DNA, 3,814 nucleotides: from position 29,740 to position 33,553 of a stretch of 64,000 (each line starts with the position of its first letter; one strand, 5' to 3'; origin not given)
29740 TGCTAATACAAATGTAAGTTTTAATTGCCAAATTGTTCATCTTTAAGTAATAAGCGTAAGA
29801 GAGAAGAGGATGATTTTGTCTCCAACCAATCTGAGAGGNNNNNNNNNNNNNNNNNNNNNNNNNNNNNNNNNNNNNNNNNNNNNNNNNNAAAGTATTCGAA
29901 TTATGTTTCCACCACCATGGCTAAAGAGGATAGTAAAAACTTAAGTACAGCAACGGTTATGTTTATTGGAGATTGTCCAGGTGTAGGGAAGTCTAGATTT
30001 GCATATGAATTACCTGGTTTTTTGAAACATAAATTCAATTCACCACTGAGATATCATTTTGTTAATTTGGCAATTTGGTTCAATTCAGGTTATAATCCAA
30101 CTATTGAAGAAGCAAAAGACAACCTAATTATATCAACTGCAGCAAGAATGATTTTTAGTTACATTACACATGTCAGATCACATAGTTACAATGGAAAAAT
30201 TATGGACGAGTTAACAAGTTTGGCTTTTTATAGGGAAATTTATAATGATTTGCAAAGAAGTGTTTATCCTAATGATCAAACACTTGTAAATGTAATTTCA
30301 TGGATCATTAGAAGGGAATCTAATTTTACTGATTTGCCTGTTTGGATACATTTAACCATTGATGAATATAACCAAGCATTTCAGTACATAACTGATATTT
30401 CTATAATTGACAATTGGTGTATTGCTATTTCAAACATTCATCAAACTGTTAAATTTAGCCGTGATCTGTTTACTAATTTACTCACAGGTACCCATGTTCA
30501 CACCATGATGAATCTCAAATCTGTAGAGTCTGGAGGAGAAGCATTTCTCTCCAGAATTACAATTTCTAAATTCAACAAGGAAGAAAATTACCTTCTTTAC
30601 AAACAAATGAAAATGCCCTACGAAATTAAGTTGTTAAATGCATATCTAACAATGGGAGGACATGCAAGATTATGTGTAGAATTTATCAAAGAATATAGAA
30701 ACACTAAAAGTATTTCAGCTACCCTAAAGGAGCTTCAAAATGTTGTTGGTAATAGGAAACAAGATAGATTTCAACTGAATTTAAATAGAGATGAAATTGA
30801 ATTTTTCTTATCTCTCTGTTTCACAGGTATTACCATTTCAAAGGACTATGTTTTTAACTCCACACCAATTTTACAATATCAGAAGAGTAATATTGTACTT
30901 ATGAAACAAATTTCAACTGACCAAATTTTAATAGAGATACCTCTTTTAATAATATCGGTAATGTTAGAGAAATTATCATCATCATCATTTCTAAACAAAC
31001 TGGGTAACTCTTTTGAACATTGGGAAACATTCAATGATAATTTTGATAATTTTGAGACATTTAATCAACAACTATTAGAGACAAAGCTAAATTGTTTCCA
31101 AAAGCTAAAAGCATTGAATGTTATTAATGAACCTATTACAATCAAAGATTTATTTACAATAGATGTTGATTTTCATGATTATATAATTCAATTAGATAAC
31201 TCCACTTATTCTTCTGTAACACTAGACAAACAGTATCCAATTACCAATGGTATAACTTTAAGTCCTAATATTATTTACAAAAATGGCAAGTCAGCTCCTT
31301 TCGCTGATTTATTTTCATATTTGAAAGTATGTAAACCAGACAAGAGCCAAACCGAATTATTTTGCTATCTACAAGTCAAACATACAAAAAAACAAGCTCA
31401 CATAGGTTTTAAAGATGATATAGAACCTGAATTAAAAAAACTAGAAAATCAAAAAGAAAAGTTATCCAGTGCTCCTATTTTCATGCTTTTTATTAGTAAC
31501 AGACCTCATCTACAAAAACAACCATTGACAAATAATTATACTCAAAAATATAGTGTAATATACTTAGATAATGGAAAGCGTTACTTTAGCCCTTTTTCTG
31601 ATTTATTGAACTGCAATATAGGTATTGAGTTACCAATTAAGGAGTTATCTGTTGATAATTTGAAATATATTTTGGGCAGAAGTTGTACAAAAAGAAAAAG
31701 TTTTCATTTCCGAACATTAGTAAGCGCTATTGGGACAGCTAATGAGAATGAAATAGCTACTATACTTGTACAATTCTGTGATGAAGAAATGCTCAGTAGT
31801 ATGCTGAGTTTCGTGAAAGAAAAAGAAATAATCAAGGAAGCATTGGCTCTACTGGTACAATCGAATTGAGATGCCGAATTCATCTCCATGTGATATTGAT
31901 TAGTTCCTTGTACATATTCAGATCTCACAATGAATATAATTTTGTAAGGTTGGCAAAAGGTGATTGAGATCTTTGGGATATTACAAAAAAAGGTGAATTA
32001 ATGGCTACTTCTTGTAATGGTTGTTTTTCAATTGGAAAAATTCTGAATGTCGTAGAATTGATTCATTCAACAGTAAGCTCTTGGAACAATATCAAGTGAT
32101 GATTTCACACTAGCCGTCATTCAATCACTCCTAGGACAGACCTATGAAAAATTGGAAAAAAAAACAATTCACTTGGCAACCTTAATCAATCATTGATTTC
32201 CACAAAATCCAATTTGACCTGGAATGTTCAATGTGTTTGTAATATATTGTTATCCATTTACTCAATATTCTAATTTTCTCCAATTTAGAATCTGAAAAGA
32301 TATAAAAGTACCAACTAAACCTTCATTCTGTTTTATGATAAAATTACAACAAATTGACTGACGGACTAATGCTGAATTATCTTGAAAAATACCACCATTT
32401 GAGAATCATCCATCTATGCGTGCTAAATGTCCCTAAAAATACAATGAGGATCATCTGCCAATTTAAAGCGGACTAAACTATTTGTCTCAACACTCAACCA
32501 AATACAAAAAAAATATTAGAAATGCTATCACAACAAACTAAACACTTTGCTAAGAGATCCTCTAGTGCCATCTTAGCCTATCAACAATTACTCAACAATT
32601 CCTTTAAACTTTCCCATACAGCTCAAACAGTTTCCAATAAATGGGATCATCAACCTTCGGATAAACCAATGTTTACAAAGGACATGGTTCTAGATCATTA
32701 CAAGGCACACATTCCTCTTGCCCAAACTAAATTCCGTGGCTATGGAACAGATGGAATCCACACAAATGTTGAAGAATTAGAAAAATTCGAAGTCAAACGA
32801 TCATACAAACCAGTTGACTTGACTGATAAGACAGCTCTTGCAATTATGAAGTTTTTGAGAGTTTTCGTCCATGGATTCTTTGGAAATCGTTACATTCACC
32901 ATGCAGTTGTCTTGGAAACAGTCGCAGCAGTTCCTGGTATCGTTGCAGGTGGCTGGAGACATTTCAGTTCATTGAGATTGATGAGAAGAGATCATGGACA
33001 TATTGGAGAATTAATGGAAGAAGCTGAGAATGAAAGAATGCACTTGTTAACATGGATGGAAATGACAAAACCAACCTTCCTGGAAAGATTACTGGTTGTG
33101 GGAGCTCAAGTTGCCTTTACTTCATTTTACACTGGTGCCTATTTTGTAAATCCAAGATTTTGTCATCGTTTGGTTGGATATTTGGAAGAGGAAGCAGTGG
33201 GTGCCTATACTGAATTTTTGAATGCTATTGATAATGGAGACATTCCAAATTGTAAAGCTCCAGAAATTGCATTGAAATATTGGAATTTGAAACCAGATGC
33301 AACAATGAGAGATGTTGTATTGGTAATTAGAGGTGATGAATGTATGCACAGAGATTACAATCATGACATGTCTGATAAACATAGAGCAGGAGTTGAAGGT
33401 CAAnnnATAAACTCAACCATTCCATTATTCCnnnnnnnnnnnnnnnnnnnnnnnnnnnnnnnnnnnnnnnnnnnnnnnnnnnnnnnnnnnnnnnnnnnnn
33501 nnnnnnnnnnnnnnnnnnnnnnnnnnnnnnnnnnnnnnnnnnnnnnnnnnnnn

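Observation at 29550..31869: BRCT-like domain spliced onto a P-loop NTPase (34-nt intron)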

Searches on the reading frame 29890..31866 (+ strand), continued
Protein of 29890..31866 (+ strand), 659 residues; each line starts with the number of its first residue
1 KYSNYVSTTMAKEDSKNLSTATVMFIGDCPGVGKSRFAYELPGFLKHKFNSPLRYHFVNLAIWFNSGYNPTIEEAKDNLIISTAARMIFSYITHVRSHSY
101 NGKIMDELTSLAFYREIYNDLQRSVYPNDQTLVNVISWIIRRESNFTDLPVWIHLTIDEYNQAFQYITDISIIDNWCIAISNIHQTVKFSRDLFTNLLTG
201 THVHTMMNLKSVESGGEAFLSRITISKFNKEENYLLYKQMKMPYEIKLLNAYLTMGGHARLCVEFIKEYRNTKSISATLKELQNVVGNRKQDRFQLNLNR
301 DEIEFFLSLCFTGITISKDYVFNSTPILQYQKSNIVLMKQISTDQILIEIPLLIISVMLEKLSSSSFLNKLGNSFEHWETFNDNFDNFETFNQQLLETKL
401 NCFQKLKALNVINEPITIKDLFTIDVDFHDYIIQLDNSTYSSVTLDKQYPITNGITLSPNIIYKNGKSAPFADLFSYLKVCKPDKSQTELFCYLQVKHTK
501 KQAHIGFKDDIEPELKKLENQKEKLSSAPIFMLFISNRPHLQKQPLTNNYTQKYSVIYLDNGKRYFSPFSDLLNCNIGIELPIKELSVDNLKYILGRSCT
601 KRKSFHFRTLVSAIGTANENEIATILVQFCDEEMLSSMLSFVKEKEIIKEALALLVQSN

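Call 61: fold_search(model_id=the predicted structure, library=pdb)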
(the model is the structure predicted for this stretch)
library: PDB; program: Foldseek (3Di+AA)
matches with E <= 10: 831; with E <= 0.001: 6
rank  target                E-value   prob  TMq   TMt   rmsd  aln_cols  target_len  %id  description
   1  1w5s_B                1.5e-04  0.99  0.17  0.25  19.9       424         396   12  Structure of the Aeropyrum Pernix ORC2 protein (ADP form) (released 2004-10-05)
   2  2qen                  2.2e-04  1.00  0.17  0.27  17.4       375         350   15  The walker-type atpase paby2304 of pyrococcus abyssi (released 2008-07-01)
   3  1w5s_A                2.4e-04  1.00  0.20  0.30  18.2       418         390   11  Structure of the Aeropyrum Pernix ORC2 protein (ADP form) (released 2004-10-05)
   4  7jk5_A                2.6e-04  0.99  0.16  0.24  20.2       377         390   12  Structure of Drosophila ORC bound to DNA (released 2020-09-09)
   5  7jgr_A                3.3e-04  1.00  0.18  0.26  20.9       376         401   12  Structure of Drosophila ORC bound to DNA (84 bp) and Cdc6 (released 2020-09-09)
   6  1w5t_A                3.6e-04  0.99  0.17  0.26  17.4       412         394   11  Structure of the Aeropyrum Pernix ORC2 protein (ADPNP-ADP complexes) (released 2004-10-05)
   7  8s0e_A                1.7e-03  0.95  0.16  0.25  20.4       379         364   11  H. sapiens OCCM bound to double stranded DNA (released 2024-10-02)
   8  7jk6_A                2.0e-03  0.98  0.17  0.28  20.4       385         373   10  Structure of Drosophila ORC in the active conformation (released 2020-09-09)
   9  1w5t_C                2.0e-03  0.97  0.18  0.27  22.0       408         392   11  Structure of the Aeropyrum Pernix ORC2 protein (ADPNP-ADP complexes) (released 2004-10-05)
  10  9gm5_A                3.0e-03  0.85  0.15  0.22  21.0       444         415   12  OCCM maturation intermediate stalled with an Arginine Finger mutation in Mcm5: Conformer 1 (released 2025-03-05)
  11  7tji_D                3.5e-03  0.84  0.16  0.22  22.0       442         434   10  S. cerevisiae ORC bound to 84 bp ARS1 DNA and Cdc6 (state 2) with flexible Orc6 N-terminal domain (released 2022-10-05)
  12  9gjw_A                9.2e-03  0.66  0.15  0.21  20.1       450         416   12  OCCM maturation intermediate stalled with an Arginine Finger mutation in Mcm2 (released 2025-03-05)
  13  9zdx_A                1.3e-02  0.60  0.19  0.21  18.3       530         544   10  Dimer of ATPase BrxC containing a Walker B mutation and bound to ATP from the Acinetobacter BREX system (released 2026-04-08)
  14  8s0e_G                1.5e-02  0.38  0.12  0.19  20.1       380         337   10  H. sapiens OCCM bound to double stranded DNA (released 2024-10-02)
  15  8dgc_B                3.0e-02  0.30  0.15  0.06  19.7       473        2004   12  Avs3 bound to phage PhiV-1 terminase (released 2022-08-03)
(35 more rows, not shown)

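Call 72: search_protein_families(library=padloc, proteins=[P0001, P0002, P0016, P0017, P0018], max_evalue=0.1)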
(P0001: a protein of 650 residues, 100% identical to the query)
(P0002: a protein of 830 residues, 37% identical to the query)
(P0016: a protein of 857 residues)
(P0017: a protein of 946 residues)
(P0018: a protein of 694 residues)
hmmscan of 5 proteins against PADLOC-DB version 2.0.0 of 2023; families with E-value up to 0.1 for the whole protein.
P0001 (650 aa): 0 families

P0002 (830 aa): 0 families

P0016 (857 aa): 0 families

P0017 (946 aa): 0 families

P0018 (694 aa): 0 families

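Call 89: list_cluster_members(proteins=[P0007, P0008, P0010, P0013, P0014, P0019, P0020, P0021, P0022, P0023])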
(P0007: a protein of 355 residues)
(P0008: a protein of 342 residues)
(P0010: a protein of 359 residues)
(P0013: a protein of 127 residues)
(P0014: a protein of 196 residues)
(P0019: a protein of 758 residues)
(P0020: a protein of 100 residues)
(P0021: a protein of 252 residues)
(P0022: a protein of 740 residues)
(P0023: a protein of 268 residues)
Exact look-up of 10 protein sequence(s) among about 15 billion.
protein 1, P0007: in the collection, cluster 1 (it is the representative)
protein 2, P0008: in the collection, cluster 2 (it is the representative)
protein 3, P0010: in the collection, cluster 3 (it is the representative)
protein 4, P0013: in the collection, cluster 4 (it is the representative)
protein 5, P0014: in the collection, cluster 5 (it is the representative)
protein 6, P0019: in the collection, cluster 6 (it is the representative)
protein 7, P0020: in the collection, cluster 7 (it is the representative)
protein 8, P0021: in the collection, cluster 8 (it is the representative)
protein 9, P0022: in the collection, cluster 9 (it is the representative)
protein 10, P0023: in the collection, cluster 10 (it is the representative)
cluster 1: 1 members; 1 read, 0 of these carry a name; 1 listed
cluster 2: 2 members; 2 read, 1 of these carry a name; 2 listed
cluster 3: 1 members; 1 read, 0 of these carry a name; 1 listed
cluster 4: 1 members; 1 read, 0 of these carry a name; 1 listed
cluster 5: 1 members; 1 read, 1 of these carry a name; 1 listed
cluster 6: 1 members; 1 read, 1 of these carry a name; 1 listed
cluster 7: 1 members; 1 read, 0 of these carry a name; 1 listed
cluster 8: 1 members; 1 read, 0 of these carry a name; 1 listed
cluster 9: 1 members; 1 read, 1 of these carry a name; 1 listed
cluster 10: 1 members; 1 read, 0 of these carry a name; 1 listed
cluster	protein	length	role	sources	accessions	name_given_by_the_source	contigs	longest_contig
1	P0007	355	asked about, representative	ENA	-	-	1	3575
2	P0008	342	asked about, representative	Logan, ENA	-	-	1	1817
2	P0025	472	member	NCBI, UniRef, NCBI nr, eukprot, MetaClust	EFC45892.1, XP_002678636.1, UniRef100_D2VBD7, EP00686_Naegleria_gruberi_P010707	predicted protein [Naegleria gruberi] | Predicted protein n=1 Tax=Naegleria gruberi TaxID=5762 RepID=D2VBD7_NAEGR | uncharacterized protein NAEGRDRAFT_48169 [Naegleria gruberi]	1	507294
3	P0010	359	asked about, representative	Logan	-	-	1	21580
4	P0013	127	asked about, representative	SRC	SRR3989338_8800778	-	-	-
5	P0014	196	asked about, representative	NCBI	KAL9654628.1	hypothetical protein ABK040_006690 [Willaertia magna]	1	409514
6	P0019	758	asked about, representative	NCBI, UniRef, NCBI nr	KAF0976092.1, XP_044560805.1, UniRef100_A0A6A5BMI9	hypothetical protein FDP41_004768 [Naegleria fowleri] | Uncharacterized protein n=1 Tax=Naegleria fowleri TaxID=5763 RepID=A0A6A5BMI9_NAEFO | uncharacterized protein FDP41_004768 [Naegleria fowleri]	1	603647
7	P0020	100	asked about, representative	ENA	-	-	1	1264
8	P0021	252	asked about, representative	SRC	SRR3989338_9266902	-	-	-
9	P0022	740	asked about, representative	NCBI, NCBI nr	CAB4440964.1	unnamed protein product [Rhizophagus irregularis]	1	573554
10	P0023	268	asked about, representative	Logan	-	-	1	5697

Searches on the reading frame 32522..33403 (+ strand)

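Call 4: search_protein_families(library=pfam, proteins=[window:32522-33403:+], max_evalue=1)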
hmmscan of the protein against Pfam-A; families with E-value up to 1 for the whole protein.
window:32522-33403:+ (294 aa): 2 families
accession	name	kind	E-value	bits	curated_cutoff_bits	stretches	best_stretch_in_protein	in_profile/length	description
PF01786.24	AOX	-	1.9e-78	263.5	22.7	1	84-285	4-216/216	Alternative oxidase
PF08321.18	PPP5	-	0.15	12.7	23.5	1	82-139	28-83/93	PPP5 TPR repeat region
